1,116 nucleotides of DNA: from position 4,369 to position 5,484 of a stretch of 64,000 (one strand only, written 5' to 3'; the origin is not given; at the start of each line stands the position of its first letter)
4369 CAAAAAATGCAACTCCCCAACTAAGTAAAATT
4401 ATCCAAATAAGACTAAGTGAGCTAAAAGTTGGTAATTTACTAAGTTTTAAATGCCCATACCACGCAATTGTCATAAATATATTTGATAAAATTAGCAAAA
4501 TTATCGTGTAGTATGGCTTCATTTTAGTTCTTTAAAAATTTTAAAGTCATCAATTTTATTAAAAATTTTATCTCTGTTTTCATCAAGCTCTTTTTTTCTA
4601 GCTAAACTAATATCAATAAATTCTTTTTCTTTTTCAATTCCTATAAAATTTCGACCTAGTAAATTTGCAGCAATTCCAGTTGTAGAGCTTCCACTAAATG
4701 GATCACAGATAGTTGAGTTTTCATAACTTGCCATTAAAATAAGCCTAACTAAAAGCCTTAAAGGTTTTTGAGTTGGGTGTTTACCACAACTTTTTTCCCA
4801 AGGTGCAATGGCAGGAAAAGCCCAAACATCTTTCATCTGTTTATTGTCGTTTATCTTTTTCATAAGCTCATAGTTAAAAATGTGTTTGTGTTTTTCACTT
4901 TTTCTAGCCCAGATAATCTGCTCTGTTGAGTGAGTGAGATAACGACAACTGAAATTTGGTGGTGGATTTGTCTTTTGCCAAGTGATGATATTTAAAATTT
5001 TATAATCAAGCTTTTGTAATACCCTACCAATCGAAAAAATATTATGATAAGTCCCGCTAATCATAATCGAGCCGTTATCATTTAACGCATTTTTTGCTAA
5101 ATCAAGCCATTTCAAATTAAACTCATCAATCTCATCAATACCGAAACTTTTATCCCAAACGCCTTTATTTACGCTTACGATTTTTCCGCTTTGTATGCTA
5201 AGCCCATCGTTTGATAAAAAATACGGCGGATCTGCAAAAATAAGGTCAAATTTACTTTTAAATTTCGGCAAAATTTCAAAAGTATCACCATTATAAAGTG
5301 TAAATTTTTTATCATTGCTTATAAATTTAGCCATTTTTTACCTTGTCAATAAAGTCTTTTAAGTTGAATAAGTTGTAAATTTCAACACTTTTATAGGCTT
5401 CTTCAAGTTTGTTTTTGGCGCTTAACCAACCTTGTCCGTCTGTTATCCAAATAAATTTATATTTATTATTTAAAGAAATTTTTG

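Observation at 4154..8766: DpnII/MboI-type restriction-modification pair inserted with 4-nt overlaps between valS and a small DMT gene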

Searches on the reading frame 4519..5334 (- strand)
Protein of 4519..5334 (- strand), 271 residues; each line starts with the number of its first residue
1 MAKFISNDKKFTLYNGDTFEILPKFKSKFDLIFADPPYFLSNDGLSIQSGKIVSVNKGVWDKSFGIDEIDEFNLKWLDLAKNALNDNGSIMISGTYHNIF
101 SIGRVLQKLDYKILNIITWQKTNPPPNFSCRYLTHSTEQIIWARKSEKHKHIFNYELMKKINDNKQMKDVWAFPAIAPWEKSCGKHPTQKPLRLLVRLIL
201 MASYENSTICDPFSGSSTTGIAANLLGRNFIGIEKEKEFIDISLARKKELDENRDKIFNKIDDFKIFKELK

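Call 4: search_protein_families(library=pfam, proteins=[window:4519-5334:-])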
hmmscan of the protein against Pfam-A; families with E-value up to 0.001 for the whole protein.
window:4519-5334:- (271 aa): 2 families
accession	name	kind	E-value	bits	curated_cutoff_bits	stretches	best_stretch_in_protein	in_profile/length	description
PF01555.25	N6_N4_Mtase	-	6.1e-58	196.8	26.7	1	30-243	2-219/221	DNA methylase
PF03602.21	Cons_hypoth95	-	0.00011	22.4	24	0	10-39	92-124/182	Conserved hypothetical protein 95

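Call 5: search_protein_families(library=ncbifam, proteins=[window:4519-5334:-])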
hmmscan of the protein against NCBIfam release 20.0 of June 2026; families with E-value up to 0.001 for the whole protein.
window:4519-5334:- (271 aa): 4 families
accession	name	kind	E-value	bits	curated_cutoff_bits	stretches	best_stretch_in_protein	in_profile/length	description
NF050803.1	DnaMtaseCcrMCaul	equivalog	3.7e-64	216.9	830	1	12-256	5-256/350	adenine-specific DNA-methyltransferase CcrM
NF008572.0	PRK11524.1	equivalog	6.7e-27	94.4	292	2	139-260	146-269/294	adenine-specific DNA-methyltransferase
NF010253.0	PRK13699.1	subfamily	2.8e-11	43.5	244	1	172-241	129-199/226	DNA methyltransferase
NF008748.0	PRK11783.1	equivalog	0.0001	20.7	466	0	8-42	591-624/704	bifunctional 23S rRNA (guanine(2069)-N(7))-methyltransferase RlmK/23S rRNA (guanine(2445)-N(2))-methyltransferase RlmL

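Call 6: find_encoding_contigs(protein=window:4519-5334:-, flank=10000, max_places=10)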
Protein window:4519-5334:- (271 aa): 3 contigs read that carry it; 2 places shown.
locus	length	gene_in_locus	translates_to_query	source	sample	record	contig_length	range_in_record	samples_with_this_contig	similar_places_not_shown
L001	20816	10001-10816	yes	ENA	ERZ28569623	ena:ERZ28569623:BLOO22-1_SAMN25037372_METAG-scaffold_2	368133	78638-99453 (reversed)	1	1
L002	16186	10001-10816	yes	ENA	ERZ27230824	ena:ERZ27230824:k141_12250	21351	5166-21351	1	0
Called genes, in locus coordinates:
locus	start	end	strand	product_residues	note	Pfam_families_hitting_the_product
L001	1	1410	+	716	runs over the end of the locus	PF00912:Transgly, PF00905:Transpeptidase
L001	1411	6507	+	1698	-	PF11974:bMG3, PF00207:A2M (faint), PF17973:bMG10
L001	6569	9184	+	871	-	PF00133:tRNA-synt_1, PF01406:tRNA-synt_1e (faint), PF09334:tRNA-synt_1g (weak), PF13603:tRNA-synt_1_2 (weak), PF09334:tRNA-synt_1g, PF08264:Anticodon_1, PF10458:Val_tRNA-synt_C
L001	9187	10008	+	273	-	PF04556:DpnII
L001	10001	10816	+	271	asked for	PF01555:N6_N4_Mtase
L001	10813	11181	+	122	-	PF04342:DMT_6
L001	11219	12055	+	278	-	-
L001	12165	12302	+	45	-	-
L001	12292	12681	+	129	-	-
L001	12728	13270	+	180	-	PF00702:Hydrolase, PF08645:PNK3P, PF13419:HAD_2, PF13242:Hydrolase_like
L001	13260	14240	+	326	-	PF01073:3Beta_HSD, PF01370:Epimerase, PF02719:Polysacc_synt_2, PF04321:RmlD_sub_bind, PF16363:GDP_Man_Dehyd, PF07993:NAD_binding_4 (weak)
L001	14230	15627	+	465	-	PF00294:PfkB, PF08543:Phos_pyr_kin (weak), PF01467:CTP_transf_like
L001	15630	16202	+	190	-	PF13580:SIS_2, PF01380:SIS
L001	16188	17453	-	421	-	PF04932:Wzy_C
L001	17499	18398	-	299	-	PF03279:Lip_A_acyltrans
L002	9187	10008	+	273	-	PF04556:DpnII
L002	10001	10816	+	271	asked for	PF01555:N6_N4_Mtase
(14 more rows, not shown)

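Call 7: search_solved_structures(query=window:4519-5334:-, max_evalue=0.001, show_alignments=2)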
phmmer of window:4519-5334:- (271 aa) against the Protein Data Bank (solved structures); distinct sequences matched with E-value up to 0.001: 12.
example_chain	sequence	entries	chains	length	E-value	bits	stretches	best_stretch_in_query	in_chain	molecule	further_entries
6pbd_A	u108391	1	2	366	8.9e-52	179.5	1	12-246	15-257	Modification methylase CcrMI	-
5hek_A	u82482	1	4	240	4.1e-32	115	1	12-244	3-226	Adenine specific DNA methyltransferase (DpnA)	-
5hfj_A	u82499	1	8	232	4.6e-32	114.8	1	12-243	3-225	Adenine specific DNA methyltransferase (DpnA)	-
1g60_A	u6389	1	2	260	1.9e-16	63.6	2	167-241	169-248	Adenine-specific Methyltransferase MboIIA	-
9c3u_A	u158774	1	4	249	4.5e-15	59.1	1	27-243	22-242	Methyltransferase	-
8urk_A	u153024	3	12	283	6.9e-15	58.5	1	158-244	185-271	Methyltransferase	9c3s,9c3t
1nw8_A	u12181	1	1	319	2.3e-08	37.1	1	74-235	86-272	MODIFICATION METHYLASE RSRI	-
1eg2_A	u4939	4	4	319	2.4e-08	37.1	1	169-235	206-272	MODIFICATION METHYLASE RSRI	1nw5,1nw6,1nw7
2zie_A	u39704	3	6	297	2.4e-07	33.8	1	180-243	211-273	Putative modification methylase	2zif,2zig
8s9m_A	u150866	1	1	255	5.9e-07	32.5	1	58-238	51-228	DNA cytosine-N4 methyltransferase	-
8s9n_A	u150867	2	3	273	6.6e-07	32.3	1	58-238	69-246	DNA cytosine-N4 methyltransferase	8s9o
1boo_A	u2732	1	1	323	2.4e-05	27.2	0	185-257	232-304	PROTEIN (N-4 CYTOSINE-SPECIFIC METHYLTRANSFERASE PVU II)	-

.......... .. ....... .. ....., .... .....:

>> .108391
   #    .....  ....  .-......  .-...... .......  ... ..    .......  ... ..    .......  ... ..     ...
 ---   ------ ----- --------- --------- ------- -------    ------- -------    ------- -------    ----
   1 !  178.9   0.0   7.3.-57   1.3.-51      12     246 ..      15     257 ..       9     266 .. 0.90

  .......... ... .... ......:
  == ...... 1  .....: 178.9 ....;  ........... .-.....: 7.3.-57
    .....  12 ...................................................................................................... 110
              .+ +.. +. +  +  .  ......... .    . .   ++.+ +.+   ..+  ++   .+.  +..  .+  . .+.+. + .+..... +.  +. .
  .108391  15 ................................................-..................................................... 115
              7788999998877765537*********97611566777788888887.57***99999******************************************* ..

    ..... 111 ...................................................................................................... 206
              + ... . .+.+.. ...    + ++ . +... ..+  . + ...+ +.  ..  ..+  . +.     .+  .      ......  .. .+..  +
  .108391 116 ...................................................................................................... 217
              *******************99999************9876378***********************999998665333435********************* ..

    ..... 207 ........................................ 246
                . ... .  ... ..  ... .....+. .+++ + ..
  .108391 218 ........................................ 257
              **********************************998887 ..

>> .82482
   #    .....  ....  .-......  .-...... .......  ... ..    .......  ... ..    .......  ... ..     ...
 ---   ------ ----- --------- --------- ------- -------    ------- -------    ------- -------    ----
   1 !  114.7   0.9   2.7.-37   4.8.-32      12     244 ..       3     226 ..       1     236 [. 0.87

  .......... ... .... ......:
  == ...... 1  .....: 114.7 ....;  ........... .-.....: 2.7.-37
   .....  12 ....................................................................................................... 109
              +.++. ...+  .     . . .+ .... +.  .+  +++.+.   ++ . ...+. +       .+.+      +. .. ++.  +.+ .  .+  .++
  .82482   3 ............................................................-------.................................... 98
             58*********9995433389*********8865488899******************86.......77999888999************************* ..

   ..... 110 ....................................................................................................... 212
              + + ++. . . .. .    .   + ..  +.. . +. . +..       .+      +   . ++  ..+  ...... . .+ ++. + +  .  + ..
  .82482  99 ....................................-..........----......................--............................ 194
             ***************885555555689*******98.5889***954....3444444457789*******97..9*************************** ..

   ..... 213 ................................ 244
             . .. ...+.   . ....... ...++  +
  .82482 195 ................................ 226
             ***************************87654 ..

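Call 9: find_homologous_proteins(query=window:4519-5334:-, max_evalue=1e-10)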
Query window:4519-5334:- (271 aa): 8000 proteins with E <= 1e-10 among 8000 candidates; the best 120 are listed.
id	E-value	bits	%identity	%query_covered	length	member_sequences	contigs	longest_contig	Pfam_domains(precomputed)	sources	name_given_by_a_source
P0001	3.2e-171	586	95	99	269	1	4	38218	PF01555.25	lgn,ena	-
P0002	2.3e-170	583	93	100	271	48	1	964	PF01555.25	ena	-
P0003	1.9e-168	577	93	99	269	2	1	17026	PF01555.25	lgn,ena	-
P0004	9.3e-166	568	-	-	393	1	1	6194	PF01555.25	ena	-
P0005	1.4e-158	545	90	97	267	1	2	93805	PF01555.25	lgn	-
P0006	3.4e-153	527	87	97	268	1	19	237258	PF03602.22,PF01555.25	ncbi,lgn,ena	-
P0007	3.6e-146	504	82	98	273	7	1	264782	PF01555.25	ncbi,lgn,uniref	ncbi:DNA-methyltransferase [Campylobacter sp. MOP7]|uniref:DNA-methyltransferase n=1 Tax=Campylobact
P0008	7.9e-146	503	86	95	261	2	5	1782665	PF01555.25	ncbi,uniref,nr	ncbi:DNA-methyltransferase [Campylobacter pinnipediorum]|uniref:Methyltransferase n=1 Tax=Campylobac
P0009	1.1e-145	502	81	100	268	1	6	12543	PF01555.25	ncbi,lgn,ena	ncbi:MAG: DNA-methyltransferase [Campylobacter curvus]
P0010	2.8e-145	501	81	100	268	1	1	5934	PF01555.25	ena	-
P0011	3.4e-145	501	81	100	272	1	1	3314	PF01555.25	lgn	-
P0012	4.1e-145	500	83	96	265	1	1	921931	PF01555.25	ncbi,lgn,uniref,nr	ncbi:DNA-methyltransferase [Campylobacter suis]|uniref:Methyltransferase n=1 Tax=Campylobacter suis 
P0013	2.4e-144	498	84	93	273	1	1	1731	PF03602.22,PF01555.25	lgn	-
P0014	2.9e-144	498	85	93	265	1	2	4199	PF01555.25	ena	-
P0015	3.8e-144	497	79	99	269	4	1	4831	PF01555.25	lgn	-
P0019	6.0e-144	497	83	98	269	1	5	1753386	PF01555.25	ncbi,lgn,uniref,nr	ncbi:DNA methylase [Campylobacter sputorum subsp. bubulus]|uniref:Methyltransferase n=1 Tax=Campylob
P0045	1.0e-142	493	81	99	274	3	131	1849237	PF01555.25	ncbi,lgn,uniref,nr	ncbi:DNA-methyltransferase [Campylobacter fetus]|uniref:Methyltransferase n=1 Tax=Campylobacter fetu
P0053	1.2e-142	492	83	93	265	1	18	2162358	PF01555.25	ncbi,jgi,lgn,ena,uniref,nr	ncbi:DNA-methyltransferase [Campylobacter showae]|uniref:DNA-methyltransferase n=1 Tax=Campylobacter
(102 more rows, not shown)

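Call 26: find_encoding_contigs(protein=P0001, flank=4000, max_places=4)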
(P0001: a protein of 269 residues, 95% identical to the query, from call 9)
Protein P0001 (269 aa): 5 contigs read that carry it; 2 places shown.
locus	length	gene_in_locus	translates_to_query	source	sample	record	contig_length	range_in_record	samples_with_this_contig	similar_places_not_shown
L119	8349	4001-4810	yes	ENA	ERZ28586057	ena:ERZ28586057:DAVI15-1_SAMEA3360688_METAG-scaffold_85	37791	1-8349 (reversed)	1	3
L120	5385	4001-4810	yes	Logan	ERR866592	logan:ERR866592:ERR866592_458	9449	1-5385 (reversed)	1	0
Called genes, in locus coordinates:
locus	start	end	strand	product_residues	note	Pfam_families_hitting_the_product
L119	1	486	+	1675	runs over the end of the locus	PF11974:bMG3, PF01835:MG2 (weak), PF07703:A2M_BRD, PF17973:bMG10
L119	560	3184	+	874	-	PF00133:tRNA-synt_1, PF01406:tRNA-synt_1e (faint), PF09334:tRNA-synt_1g, PF13603:tRNA-synt_1_2, PF09334:tRNA-synt_1g, PF08264:Anticodon_1, PF10458:Val_tRNA-synt_C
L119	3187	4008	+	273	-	PF04556:DpnII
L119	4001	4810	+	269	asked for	PF01555:N6_N4_Mtase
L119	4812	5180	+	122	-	PF04342:DMT_6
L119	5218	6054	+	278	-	-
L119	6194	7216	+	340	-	PF02463:SMC_N, PF00005:ABC_tran, PF05621:TniB (faint), PF13304:AAA_21 (weak), PF09383:NIL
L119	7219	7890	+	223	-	PF00528:BPD_transp_1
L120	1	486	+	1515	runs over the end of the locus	?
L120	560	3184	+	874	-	PF00133:tRNA-synt_1, PF01406:tRNA-synt_1e (faint), PF09334:tRNA-synt_1g, PF13603:tRNA-synt_1_2, PF09334:tRNA-synt_1g, PF08264:Anticodon_1, PF10458:Val_tRNA-synt_C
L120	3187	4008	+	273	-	PF04556:DpnII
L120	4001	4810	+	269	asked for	PF01555:N6_N4_Mtase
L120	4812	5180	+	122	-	PF04342:DMT_6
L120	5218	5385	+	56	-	?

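Call 27: find_encoding_contigs(protein=P0045, flank=5000, max_places=3)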
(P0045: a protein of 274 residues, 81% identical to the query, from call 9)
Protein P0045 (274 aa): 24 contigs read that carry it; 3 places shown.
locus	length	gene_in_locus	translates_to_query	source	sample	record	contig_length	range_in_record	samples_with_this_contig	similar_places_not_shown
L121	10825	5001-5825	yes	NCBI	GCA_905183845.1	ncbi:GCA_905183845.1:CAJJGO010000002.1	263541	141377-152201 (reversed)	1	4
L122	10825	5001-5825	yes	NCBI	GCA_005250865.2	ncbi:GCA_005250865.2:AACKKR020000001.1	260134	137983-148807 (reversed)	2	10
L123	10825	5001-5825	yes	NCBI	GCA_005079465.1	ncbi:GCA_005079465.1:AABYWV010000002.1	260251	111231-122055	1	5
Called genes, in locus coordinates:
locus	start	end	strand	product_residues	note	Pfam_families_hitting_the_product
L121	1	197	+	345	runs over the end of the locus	PF06723:MreB_Mbl, PF00022:Actin, PF00012:HSP70, PF14450:FtsA, PF23717:DUF7159 (weak)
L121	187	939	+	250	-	PF04085:MreC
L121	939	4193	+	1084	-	PF25596:CPSase_L_D1, PF02786:CPSase_L_D2, PF02787:CPSase_L_D3, PF25596:CPSase_L_D1, PF02222:ATP-grasp, PF02655:ATP-grasp_3, PF02786:CPSase_L_D2, PF07478:Dala_Dala_lig_C, +3 more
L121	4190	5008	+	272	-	PF04556:DpnII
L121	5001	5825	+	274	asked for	PF01555:N6_N4_Mtase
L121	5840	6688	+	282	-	PF02749:QRPTase_N, PF01729:QRPTase_C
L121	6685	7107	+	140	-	PF01300:Sua5_yciO_yrdC (weak)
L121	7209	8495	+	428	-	PF08448:PAS_4 (weak), PF08447:PAS_3, PF13426:PAS_9, PF00989:PAS (weak), PF08448:PAS_4, PF13426:PAS_9, PF08447:PAS_3, PF00015:MCPsignal, +1 more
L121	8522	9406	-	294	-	PF08378:NERD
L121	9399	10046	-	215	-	PF00899:ThiF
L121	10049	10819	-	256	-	PF01975:SurE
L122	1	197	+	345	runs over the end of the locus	PF06723:MreB_Mbl, PF00022:Actin, PF00012:HSP70, PF14450:FtsA, PF23717:DUF7159 (weak)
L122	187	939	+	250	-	PF04085:MreC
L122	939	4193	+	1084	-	PF25596:CPSase_L_D1, PF02786:CPSase_L_D2, PF02787:CPSase_L_D3, PF25596:CPSase_L_D1, PF02222:ATP-grasp, PF02655:ATP-grasp_3, PF02786:CPSase_L_D2, PF07478:Dala_Dala_lig_C, +3 more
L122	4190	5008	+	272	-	PF04556:DpnII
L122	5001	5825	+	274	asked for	PF01555:N6_N4_Mtase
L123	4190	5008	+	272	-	PF04556:DpnII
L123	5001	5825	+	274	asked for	PF01555:N6_N4_Mtase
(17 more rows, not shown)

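Call 31: search_dna_similar(query=window:4519-5334:-, collection=plasmids, mode=protein, max_rows=30)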
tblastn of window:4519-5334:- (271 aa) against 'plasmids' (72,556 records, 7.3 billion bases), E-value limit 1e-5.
Records with a match: 921; places in all: 943; records where one place covers at least 80% of the query: 749.
Best place of each record, by identity: 60-80% 1; <60% 920.
By first word of the organism name: Salmonella 211; Escherichia 133; Burkholderia 107; Klebsiella 50; Citrobacter 44; Enterobacter 31; Serratia 29; Pantoea 27; Arsenophonus 24; Thermus 23; and 86 more.
By predicted mobility (MOB-suite, as given by PLSDB): conjugative 442; non-mobilizable 291; mobilizable 188.
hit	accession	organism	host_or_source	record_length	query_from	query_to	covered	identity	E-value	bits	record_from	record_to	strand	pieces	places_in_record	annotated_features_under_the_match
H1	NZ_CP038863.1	Campylobacter jejuni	mouse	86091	4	271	90%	70.9%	7e-55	342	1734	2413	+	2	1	none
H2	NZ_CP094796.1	Staphylococcus aureus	Camel,Skin swab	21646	13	246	86%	57.2%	2e-80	270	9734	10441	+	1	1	site-specific DNA-methyltransferase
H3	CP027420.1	Staphylococcus cohnii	Homo sapiens,peripheral blood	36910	13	246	86%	57.2%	2e-80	270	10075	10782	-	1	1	site-specific DNA-methyltransferase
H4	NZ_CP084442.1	Staphylococcus lugdunensis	Homo sapiens,pure culture,abdominal ...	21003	13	246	86%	56.4%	9e-80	268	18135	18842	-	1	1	site-specific DNA-methyltransferase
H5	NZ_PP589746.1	Lactococcus sp.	Bacterial culture,Dairy environment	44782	13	246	86%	55.9%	7e-80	269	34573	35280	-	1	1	site-specific DNA-methyltransferase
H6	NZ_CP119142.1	Neisseria gonorrhoeae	Homo sapiens,whole organism,synovial ...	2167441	3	246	90%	53.4%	3e-72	247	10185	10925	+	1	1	none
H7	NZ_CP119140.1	Neisseria gonorrhoeae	Homo sapiens,whole organism,blood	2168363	3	246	90%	53.4%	3e-72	247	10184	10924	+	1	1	none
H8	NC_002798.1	Lactococcus lactis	-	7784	13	246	86%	55.5%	1e-79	268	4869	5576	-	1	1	site-specific DNA-methyltransferase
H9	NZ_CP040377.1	Lactiplantibacillus plantarum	cell culture,Angelica gigas Nakai root ...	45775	12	249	88%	50.2%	1e-66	231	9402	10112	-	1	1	site-specific DNA-methyltransferase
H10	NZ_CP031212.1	Levilactobacillus brevis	-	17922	12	249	88%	50.2%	2e-66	230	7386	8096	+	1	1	site-specific DNA-methyltransferase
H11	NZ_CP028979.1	Lactiplantibacillus plantarum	liquid feed,pig feed from feed plant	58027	12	249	88%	50.2%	2e-66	230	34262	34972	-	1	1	site-specific DNA-methyltransferase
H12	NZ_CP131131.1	Shinella zoogloeoides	isolate,Activated charcoal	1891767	12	246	87%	41.2%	1e-49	182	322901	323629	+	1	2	none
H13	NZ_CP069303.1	Shinella sp. PSBB067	monoisolate,Minnesota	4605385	12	246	87%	41.2%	1e-49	182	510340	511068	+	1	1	none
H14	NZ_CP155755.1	Sphingomonas parapaucimobilis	Chinese cabbage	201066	16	240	83%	42.0%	4e-47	174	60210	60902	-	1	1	site-specific DNA-methyltransferase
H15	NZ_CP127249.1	Parasedimentitalea psychrophila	single cell, bacteria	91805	12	246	87%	39.3%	2e-49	181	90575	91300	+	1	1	site-specific DNA-methyltransferase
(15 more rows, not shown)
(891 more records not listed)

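Call 34: get_annotated_region(hit=H1, flank=4000)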
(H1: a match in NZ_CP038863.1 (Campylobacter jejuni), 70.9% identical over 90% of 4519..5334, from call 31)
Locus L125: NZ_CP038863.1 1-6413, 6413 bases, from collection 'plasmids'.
description: Campylobacter jejuni strain SCJK2 plasmid unnamed1, complete sequence
organism: Campylobacter jejuni (NCBI taxid 197)
taxonomy: Bacteria; Campylobacterota; Epsilonproteobacteria; Campylobacterales; Campylobacteraceae; Campylobacter; Campylobacter jejuni
host: -; source: mouse; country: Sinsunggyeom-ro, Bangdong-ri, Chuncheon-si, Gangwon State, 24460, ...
typing (MOB-suite, as given by PLSDB): non-mobilizable
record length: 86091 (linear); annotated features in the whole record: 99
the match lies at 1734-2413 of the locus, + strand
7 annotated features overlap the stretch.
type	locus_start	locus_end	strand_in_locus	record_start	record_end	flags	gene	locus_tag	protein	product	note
CDS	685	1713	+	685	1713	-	-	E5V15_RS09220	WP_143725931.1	hypothetical protein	-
CDS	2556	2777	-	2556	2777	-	-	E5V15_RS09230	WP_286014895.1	DNA methyltransferase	GO:0006306 - DNA methylation [Evidence IEA]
CDS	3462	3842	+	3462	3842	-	-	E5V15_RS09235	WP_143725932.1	hypothetical protein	-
CDS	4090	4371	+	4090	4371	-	-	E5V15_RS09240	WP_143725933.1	hypothetical protein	-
CDS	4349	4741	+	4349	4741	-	-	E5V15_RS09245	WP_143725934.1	DUF3310 domain-containing protein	-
CDS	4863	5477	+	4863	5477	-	-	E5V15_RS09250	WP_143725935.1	BspA family leucine-rich repeat surface protein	-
CDS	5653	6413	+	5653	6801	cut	-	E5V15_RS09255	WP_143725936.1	hypothetical protein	-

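Call 43: search_protein_families(library=pfam, proteins=[L096:6544-7119:+, L096:7112-7948:+], max_evalue=0.1)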
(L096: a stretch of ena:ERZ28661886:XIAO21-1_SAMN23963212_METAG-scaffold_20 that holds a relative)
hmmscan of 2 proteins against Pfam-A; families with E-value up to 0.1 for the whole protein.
L096:6544-7119:+ (191 aa): 0 families

L096:7112-7948:+ (278 aa): 0 families
